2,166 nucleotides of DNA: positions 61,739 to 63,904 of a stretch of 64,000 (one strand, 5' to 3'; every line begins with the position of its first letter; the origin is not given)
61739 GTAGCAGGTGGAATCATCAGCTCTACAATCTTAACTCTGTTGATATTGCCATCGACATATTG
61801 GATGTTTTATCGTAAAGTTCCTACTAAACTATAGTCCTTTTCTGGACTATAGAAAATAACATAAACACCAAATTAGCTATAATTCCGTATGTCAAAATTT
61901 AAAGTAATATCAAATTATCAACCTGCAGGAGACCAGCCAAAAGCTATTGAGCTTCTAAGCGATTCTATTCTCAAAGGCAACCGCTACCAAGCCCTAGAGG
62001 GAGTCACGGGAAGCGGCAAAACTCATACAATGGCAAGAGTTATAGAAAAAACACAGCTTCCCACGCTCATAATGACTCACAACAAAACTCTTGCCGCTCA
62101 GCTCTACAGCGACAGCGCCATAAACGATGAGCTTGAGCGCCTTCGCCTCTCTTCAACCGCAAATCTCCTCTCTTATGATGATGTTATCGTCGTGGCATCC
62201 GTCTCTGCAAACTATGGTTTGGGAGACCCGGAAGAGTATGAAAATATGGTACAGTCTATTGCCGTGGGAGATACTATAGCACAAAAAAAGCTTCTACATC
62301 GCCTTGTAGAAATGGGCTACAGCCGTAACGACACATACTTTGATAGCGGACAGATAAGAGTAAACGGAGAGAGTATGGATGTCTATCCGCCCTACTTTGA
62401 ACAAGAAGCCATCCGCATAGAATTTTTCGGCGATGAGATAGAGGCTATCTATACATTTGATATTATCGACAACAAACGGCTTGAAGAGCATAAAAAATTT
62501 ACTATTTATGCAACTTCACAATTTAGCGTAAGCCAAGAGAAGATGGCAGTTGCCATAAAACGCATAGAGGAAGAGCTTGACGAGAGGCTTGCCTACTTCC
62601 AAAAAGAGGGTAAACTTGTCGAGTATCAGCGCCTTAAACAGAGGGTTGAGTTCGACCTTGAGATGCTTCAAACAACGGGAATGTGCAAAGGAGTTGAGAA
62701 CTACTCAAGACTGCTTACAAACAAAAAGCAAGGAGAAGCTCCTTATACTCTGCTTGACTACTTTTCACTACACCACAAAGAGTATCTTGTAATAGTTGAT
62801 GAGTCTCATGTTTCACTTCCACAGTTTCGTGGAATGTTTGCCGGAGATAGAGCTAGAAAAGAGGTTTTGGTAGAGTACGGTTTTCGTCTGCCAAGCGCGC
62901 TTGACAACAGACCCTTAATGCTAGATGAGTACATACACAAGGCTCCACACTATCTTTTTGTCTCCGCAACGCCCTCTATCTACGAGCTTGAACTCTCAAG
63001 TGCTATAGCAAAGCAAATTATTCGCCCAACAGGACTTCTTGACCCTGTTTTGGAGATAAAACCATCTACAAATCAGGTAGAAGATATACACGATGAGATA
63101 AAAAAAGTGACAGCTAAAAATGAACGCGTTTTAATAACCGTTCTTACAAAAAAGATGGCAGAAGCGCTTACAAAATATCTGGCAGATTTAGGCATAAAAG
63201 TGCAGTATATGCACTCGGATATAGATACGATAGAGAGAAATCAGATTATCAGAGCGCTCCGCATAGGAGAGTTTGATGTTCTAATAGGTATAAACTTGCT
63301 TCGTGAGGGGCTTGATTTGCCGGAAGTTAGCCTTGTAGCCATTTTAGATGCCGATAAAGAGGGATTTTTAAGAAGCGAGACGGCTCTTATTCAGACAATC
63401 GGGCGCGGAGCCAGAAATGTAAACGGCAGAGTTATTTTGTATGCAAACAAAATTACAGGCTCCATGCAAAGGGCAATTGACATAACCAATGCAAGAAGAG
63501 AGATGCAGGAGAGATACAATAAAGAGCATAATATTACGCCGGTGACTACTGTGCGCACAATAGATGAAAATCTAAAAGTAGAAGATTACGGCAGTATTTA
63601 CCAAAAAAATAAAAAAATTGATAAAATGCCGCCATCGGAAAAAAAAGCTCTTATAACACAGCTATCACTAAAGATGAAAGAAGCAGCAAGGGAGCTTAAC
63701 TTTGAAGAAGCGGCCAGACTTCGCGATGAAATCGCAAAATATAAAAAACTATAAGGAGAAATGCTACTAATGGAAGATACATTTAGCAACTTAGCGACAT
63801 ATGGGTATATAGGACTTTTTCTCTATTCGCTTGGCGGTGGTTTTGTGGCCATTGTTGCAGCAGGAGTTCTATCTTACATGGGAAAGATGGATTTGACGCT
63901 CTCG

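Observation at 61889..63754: uvrB lacks about 36 codons encoding the conserved beta-hairpin / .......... region (in-frame deletion at about 62108-62117)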

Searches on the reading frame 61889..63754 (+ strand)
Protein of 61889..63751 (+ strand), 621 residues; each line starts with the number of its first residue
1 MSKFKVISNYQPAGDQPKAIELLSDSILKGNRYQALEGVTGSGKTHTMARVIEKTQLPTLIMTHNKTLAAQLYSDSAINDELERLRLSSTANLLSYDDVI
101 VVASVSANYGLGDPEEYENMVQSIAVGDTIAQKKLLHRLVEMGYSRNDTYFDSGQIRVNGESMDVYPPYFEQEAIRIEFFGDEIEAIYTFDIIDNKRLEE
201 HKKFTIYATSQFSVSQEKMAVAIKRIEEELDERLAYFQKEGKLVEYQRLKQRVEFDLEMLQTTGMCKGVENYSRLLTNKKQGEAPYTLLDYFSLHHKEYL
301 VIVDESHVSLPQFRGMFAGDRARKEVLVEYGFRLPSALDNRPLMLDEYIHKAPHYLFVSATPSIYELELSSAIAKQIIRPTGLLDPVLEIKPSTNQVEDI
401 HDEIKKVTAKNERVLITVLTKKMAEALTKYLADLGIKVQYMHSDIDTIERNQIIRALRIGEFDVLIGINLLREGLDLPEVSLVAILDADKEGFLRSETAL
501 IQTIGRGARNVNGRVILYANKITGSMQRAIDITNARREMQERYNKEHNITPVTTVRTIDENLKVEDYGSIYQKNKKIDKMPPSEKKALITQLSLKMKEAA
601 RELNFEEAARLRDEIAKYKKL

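Call 3: search_solved_structures(query=window:61889-63751:+, show_alignments=2)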
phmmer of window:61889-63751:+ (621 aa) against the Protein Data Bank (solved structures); distinct sequences matched with E-value up to 0.001: 88 (the best 60 are shown).
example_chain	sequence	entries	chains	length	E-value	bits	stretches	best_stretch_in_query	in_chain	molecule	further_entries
9gy7_E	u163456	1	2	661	2.6e-198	663.3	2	72-620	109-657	UvrABC system protein B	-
1t5l_A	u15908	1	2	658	7.5e-198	661.8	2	72-618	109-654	UvrABC system protein B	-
2fdc_A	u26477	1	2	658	7.5e-198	661.8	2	72-618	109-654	UvrABC system protein B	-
1d9z_A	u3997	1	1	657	3.5e-197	659.6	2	72-618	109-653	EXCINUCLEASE UVRABC COMPONENT UVRB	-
3uwx_B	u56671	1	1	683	1.4e-196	657.6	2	72-618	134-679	UvrABC system protein B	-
2d7d_A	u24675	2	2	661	2.3e-196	656.9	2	73-618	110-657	UvrABC system protein B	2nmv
3v4r_A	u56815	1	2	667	2.4e-196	656.8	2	73-618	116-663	UvrABC system protein B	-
1d9x_A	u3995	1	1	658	5.9e-196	655.5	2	72-618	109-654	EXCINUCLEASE UVRABC COMPONENT UVRB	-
6o8e_A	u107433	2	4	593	1.7e-188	630.9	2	72-556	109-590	UvrABC system protein B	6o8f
6o8g_A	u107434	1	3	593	2.6e-188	630.3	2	72-556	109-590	UvrABC system protein B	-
6o8h_A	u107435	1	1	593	3.5e-187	626.6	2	72-556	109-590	UvrABC system protein B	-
1d2m_A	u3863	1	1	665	1.1e-180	605.1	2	73-616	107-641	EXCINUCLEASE ABC SUBUNIT B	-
1c4o_A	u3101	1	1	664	1.6e-180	604.6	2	73-616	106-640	DNA NUCLEOTIDE EXCISION REPAIR ENZYME UVRB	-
9ga3_E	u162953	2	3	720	1.9e-174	584.6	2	72-555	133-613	UvrABC system protein B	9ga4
7egt_A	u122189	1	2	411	3.5e-101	342.7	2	73-379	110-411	UvrABC system protein B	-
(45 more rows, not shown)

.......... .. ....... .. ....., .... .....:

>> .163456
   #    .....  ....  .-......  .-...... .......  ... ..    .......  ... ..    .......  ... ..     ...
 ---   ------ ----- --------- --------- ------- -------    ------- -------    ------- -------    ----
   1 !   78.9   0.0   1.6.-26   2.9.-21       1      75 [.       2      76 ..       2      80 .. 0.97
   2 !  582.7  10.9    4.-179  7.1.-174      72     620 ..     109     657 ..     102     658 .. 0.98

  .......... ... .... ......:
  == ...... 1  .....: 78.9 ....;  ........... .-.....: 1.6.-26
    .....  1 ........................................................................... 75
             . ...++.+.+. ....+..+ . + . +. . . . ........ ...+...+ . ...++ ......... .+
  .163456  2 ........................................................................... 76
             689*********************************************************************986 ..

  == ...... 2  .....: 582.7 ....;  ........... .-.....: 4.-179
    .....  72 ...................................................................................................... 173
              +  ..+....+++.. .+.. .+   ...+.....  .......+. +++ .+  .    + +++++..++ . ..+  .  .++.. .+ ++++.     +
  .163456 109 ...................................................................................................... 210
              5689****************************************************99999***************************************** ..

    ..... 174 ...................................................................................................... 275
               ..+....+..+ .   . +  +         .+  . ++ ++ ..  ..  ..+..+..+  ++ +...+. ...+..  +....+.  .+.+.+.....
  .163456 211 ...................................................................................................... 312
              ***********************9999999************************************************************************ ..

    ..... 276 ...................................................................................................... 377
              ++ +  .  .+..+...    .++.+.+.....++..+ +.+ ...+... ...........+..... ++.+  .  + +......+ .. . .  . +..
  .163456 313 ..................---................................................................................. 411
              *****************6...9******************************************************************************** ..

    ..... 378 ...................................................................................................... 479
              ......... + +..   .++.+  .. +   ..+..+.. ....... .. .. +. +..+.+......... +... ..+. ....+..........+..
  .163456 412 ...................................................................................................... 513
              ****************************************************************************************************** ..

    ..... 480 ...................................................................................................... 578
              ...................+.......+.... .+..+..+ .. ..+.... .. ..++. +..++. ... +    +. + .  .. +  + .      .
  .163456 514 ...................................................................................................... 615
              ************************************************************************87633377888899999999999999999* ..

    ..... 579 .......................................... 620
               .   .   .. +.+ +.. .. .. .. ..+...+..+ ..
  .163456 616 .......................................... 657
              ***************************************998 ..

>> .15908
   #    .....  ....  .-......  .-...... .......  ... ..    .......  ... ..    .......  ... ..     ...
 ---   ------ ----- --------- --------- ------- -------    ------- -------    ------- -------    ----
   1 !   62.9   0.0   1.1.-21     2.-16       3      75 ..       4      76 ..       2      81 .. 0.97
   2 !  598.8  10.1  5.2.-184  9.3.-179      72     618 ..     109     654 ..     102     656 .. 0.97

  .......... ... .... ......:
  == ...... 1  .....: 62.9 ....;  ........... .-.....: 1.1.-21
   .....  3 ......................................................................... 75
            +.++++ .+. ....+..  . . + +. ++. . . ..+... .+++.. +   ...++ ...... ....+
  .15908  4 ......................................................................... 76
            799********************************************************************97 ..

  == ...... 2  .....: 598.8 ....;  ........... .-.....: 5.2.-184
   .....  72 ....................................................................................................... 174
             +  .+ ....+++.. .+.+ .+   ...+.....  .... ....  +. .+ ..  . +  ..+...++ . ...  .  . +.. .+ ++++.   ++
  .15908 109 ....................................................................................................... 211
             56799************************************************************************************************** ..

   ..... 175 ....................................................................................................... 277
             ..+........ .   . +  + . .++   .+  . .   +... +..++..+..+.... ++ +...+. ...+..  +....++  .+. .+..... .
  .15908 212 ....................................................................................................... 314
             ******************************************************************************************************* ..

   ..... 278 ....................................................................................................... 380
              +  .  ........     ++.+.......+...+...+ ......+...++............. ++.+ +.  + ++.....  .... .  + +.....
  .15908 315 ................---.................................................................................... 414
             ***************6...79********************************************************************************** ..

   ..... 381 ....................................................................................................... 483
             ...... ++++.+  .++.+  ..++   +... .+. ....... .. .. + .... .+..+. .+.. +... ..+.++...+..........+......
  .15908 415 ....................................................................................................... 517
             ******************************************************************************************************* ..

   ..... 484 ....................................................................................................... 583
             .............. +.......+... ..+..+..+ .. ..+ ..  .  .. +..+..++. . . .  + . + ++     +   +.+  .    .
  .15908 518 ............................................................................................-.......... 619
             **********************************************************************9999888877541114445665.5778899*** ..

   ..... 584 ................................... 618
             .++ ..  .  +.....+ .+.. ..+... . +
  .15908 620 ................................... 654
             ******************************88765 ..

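Call 4: search_protein_families(library=pfam, proteins=[window:61889-63751:+])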
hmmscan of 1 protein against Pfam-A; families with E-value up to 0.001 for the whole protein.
window:61889-63751:+ (621 aa): 5 families
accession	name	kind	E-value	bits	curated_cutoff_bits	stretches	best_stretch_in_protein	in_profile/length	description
PF17757.6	UvrB_inter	-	1.6e-27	95.9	22.9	1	124-212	3-91/91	UvrB interaction domain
PF00271.37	Helicase_C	-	2.6e-20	73.2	23.5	1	399-510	5-109/110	Helicase conserved C-terminal domain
PF12344.14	UvrB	-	1.6e-18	66.7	27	1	517-558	1-42/43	Ultra-violet resistance protein B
PF02151.25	UVR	-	3.6e-10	39.7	21.5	1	586-620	1-35/36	UvrB/uvrC motif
PF04851.21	ResIII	-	6.4e-07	29.9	22.5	1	12-75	4-72/164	Type III restriction enzyme, res subunit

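Call 5: search_protein_families(library=ncbifam, proteins=[window:61889-63751:+])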
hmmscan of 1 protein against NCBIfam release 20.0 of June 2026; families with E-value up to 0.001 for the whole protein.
window:61889-63751:+ (621 aa): 32 families (the best 25 are shown)
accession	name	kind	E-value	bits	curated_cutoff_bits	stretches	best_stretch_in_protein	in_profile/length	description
NF003673.1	PRK05298.1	equivalog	1e-264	879.9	743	2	75-620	109-652/653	excinuclease ABC subunit UvrB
TIGR00631.1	uvrb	equivalog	4.8e-257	854.4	750.1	2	75-617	109-656/658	excinuclease ABC subunit UvrB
TIGR00580.2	mfd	equivalog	5.5e-19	68.1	800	2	139-266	1-128/907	transcription-repair coupling factor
TIGR00595.1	priA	equivalog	3.4e-11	42.4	230.35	1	418-520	272-382/509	replication restart helicase PriA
NF004066.1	PRK05580.1-3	equivalog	5.3e-11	41.5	813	1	420-518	549-655/788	primosomal protein N'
NF010337.0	PRK13766.1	equivalog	8.4e-10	37.4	610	1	392-591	348-547/781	Hef nuclease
NF053636.1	DDHlcsCsdAPsy1082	equivalog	2.3e-09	36.3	890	1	411-509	243-336/512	DEAD/DEAH box helicase CsdA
NF007966.0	PRK10689.1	equivalog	7.6e-09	33.8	1329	1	86-221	91-226/1148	transcription-repair coupling factor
NF053632.1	heli_RadD_YejH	equivalog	1e-08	34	720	1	392-514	231-346/573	DNA repair helicase RadD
NF004067.0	PRK05580.1-4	equivalog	2.3e-08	32.9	763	1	420-517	496-601/737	primosomal protein N'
NF004068.0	PRK05580.1-5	equivalog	3.4e-08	32.1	1249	1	421-516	557-660/795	primosomal protein N'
NF008394.0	PRK11192.1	equivalog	8.5e-08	31.4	507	1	410-540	246-376/441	ATP-dependent RNA helicase SrmB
NF004070.0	PRK05580.2-2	equivalog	1.1e-07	30.5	921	1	437-530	509-612/729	primosomal protein N'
NF008167.0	PRK10917.2-1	equivalog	1.4e-07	30.1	995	1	406-510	534-634/744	ATP-dependent DNA helicase RecG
NF053631.1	RNA_helic_CshA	equivalog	7.2e-07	28.4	646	1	411-569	237-391/434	degradosome RNA helicase CshA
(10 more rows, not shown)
